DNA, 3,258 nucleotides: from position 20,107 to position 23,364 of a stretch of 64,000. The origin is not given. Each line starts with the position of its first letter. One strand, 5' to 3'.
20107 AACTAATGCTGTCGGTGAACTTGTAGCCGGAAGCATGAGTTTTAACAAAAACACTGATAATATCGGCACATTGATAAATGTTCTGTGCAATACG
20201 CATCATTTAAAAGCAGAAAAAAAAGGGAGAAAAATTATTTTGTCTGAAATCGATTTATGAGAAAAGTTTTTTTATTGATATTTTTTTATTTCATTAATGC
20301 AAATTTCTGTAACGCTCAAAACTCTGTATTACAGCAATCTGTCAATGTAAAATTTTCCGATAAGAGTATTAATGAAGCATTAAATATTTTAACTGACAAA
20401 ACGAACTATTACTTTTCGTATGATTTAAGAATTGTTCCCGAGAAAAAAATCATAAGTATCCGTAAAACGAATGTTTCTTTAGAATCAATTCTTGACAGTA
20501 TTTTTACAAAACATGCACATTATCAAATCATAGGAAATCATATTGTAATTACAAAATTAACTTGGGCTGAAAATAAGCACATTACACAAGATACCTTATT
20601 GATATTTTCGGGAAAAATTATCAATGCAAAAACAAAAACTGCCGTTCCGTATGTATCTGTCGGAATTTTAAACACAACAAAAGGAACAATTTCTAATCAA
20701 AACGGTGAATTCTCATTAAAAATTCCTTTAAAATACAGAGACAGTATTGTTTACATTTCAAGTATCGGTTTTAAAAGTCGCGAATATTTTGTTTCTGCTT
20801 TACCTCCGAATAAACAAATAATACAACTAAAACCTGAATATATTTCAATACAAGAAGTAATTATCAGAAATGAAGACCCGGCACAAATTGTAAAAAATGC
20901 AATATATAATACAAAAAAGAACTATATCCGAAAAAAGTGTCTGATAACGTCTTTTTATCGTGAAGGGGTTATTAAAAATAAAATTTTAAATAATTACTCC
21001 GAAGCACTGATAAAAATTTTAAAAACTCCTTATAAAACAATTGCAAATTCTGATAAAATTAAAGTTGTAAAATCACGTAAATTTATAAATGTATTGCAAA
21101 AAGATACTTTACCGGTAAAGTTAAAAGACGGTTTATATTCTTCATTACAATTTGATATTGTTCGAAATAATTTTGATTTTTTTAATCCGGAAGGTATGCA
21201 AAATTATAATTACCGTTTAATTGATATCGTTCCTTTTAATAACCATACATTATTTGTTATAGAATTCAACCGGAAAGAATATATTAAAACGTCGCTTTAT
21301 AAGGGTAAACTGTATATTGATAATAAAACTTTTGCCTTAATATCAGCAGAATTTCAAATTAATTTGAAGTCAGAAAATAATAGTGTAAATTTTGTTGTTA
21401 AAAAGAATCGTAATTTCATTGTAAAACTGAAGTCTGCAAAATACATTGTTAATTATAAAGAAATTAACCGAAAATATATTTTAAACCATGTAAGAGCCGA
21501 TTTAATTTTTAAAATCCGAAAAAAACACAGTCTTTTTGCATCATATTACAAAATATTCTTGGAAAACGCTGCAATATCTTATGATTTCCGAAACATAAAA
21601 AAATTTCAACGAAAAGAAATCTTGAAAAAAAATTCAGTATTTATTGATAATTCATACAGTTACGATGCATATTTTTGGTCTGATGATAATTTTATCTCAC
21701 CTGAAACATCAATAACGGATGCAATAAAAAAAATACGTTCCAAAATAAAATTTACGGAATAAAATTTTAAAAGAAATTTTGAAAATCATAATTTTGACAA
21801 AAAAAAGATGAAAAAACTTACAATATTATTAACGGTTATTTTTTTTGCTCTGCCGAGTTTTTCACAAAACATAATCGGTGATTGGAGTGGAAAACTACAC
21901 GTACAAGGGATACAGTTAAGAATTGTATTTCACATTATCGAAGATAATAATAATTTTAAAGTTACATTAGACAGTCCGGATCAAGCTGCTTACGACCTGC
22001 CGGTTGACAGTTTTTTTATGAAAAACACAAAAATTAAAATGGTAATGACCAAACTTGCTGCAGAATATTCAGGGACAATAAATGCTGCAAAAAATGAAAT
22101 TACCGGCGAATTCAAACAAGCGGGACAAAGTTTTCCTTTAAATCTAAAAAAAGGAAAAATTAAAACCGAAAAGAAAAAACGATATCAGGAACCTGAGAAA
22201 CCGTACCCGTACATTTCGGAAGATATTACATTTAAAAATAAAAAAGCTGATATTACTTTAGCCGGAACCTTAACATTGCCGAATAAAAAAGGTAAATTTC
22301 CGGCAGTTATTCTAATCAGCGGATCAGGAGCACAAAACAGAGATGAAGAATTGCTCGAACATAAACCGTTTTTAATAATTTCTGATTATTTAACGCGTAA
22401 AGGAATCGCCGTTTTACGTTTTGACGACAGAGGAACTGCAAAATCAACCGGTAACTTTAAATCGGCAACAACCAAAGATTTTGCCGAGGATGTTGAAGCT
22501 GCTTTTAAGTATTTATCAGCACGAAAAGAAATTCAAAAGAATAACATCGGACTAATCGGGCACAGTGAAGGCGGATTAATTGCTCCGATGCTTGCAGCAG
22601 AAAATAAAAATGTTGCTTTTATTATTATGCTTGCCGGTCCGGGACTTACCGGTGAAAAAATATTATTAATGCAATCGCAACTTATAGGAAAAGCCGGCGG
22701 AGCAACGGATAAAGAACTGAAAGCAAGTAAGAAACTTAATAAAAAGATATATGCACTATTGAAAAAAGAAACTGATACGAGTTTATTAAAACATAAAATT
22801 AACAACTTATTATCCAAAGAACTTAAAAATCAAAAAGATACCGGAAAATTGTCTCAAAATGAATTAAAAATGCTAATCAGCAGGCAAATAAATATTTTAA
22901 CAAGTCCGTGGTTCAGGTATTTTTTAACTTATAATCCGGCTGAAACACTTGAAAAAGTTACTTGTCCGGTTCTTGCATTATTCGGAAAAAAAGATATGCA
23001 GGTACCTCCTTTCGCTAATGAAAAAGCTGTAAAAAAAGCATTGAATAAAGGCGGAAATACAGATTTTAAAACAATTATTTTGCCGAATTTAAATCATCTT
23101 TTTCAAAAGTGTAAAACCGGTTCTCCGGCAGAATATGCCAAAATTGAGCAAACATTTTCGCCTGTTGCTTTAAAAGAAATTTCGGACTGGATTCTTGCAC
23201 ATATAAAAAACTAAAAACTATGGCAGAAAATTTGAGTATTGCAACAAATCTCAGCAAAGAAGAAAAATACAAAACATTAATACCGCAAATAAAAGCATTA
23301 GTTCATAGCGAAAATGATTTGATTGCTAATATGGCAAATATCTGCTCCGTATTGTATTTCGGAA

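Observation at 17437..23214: ECF sigma / FecR pair coupled to an STN-domain protein with no TonB-dependent barrel, plus a barrel-less paralog upstream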

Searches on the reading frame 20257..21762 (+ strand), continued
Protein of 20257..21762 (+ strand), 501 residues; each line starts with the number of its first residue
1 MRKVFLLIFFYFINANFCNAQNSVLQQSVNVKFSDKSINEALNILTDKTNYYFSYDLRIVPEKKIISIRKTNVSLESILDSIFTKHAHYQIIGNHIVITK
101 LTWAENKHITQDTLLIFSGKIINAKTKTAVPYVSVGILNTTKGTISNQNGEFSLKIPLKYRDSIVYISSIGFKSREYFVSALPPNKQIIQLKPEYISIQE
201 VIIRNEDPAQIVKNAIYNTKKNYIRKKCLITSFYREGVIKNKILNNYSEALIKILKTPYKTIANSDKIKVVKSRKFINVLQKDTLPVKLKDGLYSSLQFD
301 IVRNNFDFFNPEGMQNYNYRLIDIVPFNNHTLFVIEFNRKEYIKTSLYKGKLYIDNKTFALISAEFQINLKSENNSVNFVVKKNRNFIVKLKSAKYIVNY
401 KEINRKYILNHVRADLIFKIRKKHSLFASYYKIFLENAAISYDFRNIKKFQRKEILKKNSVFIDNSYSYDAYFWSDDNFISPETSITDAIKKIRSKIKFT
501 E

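Call 82: find_encoding_contigs(protein=P0388, flank=4000, max_places=1)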
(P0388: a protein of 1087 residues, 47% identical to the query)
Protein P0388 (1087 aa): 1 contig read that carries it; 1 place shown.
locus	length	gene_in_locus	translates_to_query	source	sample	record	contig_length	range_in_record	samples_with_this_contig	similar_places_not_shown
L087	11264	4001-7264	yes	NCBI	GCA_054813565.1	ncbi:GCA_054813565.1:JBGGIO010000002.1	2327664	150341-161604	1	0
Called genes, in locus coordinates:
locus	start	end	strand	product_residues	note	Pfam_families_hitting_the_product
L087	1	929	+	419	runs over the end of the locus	PF07969:Amidohydro_3, PF01979:Amidohydro_1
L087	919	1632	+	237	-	PF13852:DUF4197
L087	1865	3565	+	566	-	PF07837:FTCD_N, PF02971:FTCD, PF04961:FTCD_C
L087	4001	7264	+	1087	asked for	PF13620:CarboxypepD_reg, PF13715:CarbopepD_reg_2, PF07715:Plug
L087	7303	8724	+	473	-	PF12771:SusD-like_2, PF12741:SusD-like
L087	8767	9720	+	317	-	PF08522:BT_3987-like_N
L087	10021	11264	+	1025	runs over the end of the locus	PF13620:CarboxypepD_reg, PF13715:CarbopepD_reg_2, PF07715:Plug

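Call 83: find_encoding_contigs(protein=P0424, flank=4000, max_places=1)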
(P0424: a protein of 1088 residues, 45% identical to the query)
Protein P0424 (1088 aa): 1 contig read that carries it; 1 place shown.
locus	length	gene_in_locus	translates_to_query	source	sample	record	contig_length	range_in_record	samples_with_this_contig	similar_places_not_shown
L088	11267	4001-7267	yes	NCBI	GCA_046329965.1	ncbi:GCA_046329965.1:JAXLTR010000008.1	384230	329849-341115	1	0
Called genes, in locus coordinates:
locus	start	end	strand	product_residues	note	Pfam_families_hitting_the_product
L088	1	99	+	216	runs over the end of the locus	PF16584:LolA_2, PF03548:LolA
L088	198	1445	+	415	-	PF01979:Amidohydro_1, PF07969:Amidohydro_3 (weak)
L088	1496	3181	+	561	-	PF07837:FTCD_N, PF02971:FTCD, PF04961:FTCD_C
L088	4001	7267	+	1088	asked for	PF13620:CarboxypepD_reg, PF13715:CarbopepD_reg_2, PF07715:Plug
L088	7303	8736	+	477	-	PF12771:SusD-like_2, PF12741:SusD-like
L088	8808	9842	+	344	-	PF08522:BT_3987-like_N (weak)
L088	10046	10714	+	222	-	-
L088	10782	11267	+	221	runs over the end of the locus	-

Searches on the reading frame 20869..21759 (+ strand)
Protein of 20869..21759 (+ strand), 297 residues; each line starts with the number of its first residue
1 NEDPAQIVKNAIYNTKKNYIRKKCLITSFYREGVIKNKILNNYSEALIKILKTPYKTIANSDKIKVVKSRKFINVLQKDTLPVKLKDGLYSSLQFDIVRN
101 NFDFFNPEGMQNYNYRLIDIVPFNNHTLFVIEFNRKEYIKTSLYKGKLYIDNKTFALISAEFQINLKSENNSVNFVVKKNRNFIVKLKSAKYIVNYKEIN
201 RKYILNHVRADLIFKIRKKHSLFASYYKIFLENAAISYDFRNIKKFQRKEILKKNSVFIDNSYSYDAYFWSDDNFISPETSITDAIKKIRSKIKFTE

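Call 67: search_protein_representatives(alignment_id=A4)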
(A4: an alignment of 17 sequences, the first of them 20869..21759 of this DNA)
Query: 17 sequences, 299 profile positions. Proteins with E-value up to 0.001 (for the whole library): 3069; up to 1e-10: 1801; up to 1e-30: 669. The best 150 are listed.
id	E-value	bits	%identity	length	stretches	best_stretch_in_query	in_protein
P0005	1.1e-115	402.5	-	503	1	2-297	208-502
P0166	2.4e-115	401.3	-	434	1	2-297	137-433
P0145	8.0e-115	399.6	-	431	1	2-297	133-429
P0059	1.2e-112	392.5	-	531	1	2-298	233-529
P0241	1.9e-109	382.0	-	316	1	2-295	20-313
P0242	4.1e-109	380.9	-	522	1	2-296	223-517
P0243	3.7e-107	374.5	-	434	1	3-295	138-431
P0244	1.1e-106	372.9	-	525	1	2-296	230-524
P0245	3.4e-105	368.0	-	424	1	3-298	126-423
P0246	8.8e-104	363.4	-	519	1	2-298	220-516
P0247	3.3e-103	361.5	-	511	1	2-291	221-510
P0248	1.4e-102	359.4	-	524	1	2-297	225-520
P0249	3.6e-102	358.1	-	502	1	2-296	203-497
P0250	4.3e-102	357.8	-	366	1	2-296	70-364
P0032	1.3e-101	356.3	-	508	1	1-296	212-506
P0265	1.4e-97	343.0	-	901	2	3-289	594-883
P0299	1.9e-91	322.9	-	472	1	4-294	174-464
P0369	1.9e-82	293.4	-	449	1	3-297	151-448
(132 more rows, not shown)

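Call 68: search_protein_families(library=pfam, proteins=[P0265, P0299, P0369, P0241], max_evalue=0.001)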
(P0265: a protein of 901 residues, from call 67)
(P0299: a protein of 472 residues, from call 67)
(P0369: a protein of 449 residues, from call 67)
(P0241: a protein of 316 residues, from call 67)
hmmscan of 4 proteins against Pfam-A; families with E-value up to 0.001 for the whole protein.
P0265 (901 aa): 2 families
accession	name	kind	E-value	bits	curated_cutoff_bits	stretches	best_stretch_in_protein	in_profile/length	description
PF13715.12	CarbopepD_reg_2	-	3.7e-10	40.2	32.2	1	119-205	1-88/88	CarboxypepD_reg-like domain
PF13620.12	CarboxypepD_reg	-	1.6e-06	28.8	32.3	1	119-193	2-81/82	Carboxypeptidase regulatory-like domain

P0299 (472 aa): 2 families
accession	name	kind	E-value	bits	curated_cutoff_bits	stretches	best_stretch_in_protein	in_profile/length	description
PF13715.12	CarbopepD_reg_2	-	3.8e-10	40.1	32.2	1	84-168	2-87/88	CarboxypepD_reg-like domain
PF13620.12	CarboxypepD_reg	-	0.00076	20.2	32.3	0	83-152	2-76/82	Carboxypeptidase regulatory-like domain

P0369 (449 aa): 0 families

P0241 (316 aa): 0 families

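Call 85: search_solved_structures(query=A4, max_evalue=10)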
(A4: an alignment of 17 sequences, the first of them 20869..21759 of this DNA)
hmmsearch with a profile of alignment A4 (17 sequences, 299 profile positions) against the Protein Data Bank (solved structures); distinct sequences matched with E-value up to 10: 0.

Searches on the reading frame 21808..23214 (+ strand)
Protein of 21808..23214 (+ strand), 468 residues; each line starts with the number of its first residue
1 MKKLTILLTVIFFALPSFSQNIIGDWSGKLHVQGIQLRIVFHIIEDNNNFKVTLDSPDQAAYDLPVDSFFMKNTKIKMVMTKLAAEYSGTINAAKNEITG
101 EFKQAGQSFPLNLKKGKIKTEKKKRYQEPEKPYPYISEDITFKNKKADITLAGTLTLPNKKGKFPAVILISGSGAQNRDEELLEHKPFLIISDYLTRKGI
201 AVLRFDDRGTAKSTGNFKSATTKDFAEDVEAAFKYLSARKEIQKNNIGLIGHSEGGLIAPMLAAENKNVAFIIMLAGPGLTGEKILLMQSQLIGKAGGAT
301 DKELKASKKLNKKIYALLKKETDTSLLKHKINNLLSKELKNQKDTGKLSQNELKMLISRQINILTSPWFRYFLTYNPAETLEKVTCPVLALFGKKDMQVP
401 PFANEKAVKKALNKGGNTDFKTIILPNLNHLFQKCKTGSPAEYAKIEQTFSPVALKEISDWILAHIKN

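Call 3: search_protein_families(library=pfam, proteins=[window:21808-23214:+], max_evalue=1)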
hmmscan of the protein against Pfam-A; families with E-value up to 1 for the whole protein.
window:21808-23214:+ (468 aa): 22 families
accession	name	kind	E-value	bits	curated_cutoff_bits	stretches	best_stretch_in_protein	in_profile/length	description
PF12146.15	Hydrolase_4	-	4e-14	52.9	27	1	192-430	24-232/239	Serine aminopeptidase, S33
PF00326.27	Peptidase_S9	-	1.2e-13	51.4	22.6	2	194-272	9-90/213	Prolyl oligopeptidase family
PF08840.17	BAAT_C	-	4.5e-12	46.9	20.9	1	230-303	7-80/210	BAAT / Acyl-CoA thioester hydrolase C terminal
PF02129.25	Peptidase_S15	-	4.7e-10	40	23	1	151-398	5-235/262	X-Pro dipeptidyl-peptidase (S15 family)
PF01738.24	DLH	-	2.3e-09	37.6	21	2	157-341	7-172/217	Dienelactone hydrolase family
PF00561.26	Abhydrolase_1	-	7.3e-09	36.1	25.8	1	165-410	1-224/245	alpha/beta hydrolase fold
PF20434.5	BD-FAE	-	1.8e-08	34.6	26.8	1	158-402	7-206/215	BD-FAE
PF12697.13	Abhydrolase_6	-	3.2e-06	28.4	26.3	1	189-434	20-208/217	Alpha/beta hydrolase family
PF06500.17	FrsA-like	-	0.00015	21.1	22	1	75-263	103-283/414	Esterase FrsA-like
PF03959.19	FSH1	-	0.0011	19.1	21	1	221-412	77-187/211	Serine hydrolase (FSH1)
PF12695.13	Abhydrolase_5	-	0.0014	18.8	27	1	245-278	57-90/164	Alpha/beta hydrolase family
PF20408.4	Abhydrolase_11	-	0.0047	17.1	27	1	167-274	5-104/193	Alpha/beta hydrolase domain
PF07819.20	PGAP1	-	0.0056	16.9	24.3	1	221-278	64-128/233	PGAP1-like alpha/beta domain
PF02089.21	Palm_thioest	-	0.0069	16.5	26.8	1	218-278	47-109/254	Palmitoyl protein thioesterase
PF07859.19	Abhydrolase_3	-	0.02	15.1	25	1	226-270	49-101/210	alpha/beta hydrolase fold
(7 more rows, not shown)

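Call 4: search_protein_families(library=ncbifam, proteins=[window:21808-23214:+], max_evalue=1)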
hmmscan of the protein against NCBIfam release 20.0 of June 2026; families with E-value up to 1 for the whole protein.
window:21808-23214:+ (468 aa): 20 families
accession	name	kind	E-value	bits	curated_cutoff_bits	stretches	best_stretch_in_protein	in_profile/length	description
NF041096.1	esterase_EstD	equivalog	2.7e-46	158.5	600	1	116-462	109-417/421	esterase EstD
NF047920.1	lactonase_UilS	equivalog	8.3e-12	45.4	400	1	143-402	5-237/285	UilS family quorum-quenching N-acyl-homoserine lactonase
TIGR03100.1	hydr1_PEP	hypoth_equivalog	3.3e-09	36.5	168.45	1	149-275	12-130/274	hydrolase 1, exosortase A system-associated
NF050089.1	i_nPHAscl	equivalog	1.3e-08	34.2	300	1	199-410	44-255/288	intracellular short-chain-length polyhydroxyalkanoate depolymerase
TIGR03101.1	hydr2_PEP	hypoth_equivalog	7.9e-08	32.1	202.75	1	195-316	52-170/266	hydrolase 2, exosortase A system-associated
TIGR02427.1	protocat_pcaD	equivalog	5.6e-07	29.2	255.85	1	198-272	38-107/251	3-oxoadipate enol-lactonase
NF041759.1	mac_hydro_EstT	equivalog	6.9e-06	25.4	450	1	192-286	43-137/278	macrolide hydrolase EstT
NF051488.1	bifunc_PcaDC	exception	1e-05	24.9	390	1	199-267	38-100/375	bifunctional 3-oxoadipate enol-lactonase/4-carboxymuconolactone decarboxylase PcaDC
NF011457.0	PRK14875.1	equivalog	2.9e-05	23.2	307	1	185-306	145-257/372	acetoin dehydrogenase dihydrolipoyllysine-residue acetyltransferase subunit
NF033892.1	XcbB_CpsF_sero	subfamily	0.00048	19.5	125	1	185-257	100-171/291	XcbB/CpsF family capsular polysaccharide biosynthesis protein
NF052610.1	macro_16_ester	equivalog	0.00052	19.4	420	1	194-277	46-127/281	alpha/beta fold macrolide esterase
TIGR01738.1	bioH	equivalog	0.00069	19.3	206.95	1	379-410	182-213/245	pimeloyl-ACP methyl ester esterase BioH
TIGR03611.1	RutD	equivalog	0.0011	18.4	238.5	1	200-267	40-102/258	pyrimidine utilization protein D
NF003460.0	PRK05077.1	equivalog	0.003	16.4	477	1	123-264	154-284/414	esterase FrsA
NF058544.1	IVPilMotSglTMyx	equivalog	0.016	15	300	1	197-292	61-152/210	type IV pili motility protein SglT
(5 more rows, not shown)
